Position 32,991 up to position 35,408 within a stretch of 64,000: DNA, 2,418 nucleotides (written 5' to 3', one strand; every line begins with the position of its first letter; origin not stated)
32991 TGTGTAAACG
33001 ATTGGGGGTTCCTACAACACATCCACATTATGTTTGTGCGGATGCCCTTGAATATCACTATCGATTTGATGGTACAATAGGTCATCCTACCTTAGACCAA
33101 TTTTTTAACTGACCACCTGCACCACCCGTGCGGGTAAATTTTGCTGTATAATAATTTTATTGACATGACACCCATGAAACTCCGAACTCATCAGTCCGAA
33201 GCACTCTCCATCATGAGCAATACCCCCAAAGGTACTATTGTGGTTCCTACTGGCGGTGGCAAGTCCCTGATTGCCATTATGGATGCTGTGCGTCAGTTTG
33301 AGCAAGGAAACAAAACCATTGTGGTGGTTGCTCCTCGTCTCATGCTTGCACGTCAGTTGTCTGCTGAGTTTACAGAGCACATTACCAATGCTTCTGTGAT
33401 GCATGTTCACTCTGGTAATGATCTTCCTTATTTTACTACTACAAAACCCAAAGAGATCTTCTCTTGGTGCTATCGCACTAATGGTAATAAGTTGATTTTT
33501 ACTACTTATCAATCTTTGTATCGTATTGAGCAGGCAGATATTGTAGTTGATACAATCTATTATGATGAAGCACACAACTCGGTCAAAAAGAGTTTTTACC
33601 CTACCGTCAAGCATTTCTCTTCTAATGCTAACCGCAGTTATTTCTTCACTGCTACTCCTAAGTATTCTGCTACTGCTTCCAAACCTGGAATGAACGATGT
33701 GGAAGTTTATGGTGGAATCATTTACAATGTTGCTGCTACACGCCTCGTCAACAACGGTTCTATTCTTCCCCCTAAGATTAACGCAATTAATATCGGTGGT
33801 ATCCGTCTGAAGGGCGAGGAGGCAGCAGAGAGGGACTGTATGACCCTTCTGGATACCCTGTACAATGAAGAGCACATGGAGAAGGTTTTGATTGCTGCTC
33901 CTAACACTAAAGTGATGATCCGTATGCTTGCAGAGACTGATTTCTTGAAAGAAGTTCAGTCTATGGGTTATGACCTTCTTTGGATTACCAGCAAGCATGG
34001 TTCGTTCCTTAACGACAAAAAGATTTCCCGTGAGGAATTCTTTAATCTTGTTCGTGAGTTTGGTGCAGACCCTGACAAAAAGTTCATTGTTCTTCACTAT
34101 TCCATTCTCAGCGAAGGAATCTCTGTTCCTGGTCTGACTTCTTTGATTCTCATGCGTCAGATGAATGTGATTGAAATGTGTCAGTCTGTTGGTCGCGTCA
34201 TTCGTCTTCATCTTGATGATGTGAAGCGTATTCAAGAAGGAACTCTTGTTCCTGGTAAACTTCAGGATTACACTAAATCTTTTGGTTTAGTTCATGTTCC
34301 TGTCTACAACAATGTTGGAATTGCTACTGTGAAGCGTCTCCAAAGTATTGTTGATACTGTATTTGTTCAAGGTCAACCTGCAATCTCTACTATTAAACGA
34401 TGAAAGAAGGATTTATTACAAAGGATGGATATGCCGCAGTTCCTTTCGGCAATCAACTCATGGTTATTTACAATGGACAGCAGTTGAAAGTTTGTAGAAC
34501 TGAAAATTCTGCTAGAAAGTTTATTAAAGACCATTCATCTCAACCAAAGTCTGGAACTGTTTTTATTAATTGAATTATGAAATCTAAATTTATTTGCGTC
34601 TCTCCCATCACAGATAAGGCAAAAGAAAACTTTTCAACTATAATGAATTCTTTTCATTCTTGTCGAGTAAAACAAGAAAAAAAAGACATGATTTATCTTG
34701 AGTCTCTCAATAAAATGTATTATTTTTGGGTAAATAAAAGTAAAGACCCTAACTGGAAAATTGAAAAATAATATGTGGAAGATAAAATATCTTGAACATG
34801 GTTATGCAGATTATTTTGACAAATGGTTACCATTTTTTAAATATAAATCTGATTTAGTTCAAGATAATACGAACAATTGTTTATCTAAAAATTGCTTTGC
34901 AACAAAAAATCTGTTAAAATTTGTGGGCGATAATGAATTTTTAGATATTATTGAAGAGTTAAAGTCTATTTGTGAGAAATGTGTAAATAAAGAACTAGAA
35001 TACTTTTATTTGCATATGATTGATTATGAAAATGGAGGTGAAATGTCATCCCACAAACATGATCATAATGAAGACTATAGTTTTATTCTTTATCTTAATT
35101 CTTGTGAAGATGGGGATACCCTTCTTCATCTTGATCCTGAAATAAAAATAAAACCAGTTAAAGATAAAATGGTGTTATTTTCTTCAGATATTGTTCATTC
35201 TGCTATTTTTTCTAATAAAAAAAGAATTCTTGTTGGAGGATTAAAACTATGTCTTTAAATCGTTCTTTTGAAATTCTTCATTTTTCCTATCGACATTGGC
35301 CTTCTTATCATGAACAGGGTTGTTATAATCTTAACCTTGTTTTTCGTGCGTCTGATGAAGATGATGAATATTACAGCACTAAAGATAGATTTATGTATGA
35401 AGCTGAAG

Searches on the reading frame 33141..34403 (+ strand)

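Call 32: search_protein_families(library=phrogs, proteins=[window:33141-34403:+], max_evalue=0.00001)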
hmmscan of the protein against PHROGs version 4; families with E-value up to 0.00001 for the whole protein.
window:33141-34403:+ (420 aa): 4 families
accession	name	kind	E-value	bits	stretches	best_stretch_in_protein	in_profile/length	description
phrog_16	-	DNA, RNA and nucleotide metabolism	6.3e-63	214.3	1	8-359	267-589/986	DNA helicase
phrog_9690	-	DNA, RNA and nucleotide metabolism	1.1e-10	42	1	137-360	42-260/306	DNA helicase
phrog_62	-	DNA, RNA and nucleotide metabolism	5.6e-09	35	1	9-146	692-819/1881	DNA helicase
phrog_16259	-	DNA, RNA and nucleotide metabolism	4.8e-08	33.6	1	8-92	112-197/330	DNA helicase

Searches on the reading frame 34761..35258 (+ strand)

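Call 61: search_protein_families(library=pfam, proteins=[window:34761-35258:+], max_evalue=0.01)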
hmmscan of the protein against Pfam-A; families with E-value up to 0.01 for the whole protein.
window:34761-35258:+ (165 aa): 1 family
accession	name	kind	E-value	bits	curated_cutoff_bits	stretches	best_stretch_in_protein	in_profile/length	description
PF13640.12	2OG-FeII_Oxy_3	-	5.4e-06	27.7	27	1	86-148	3-81/98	2OG-Fe(II) oxygenase superfamily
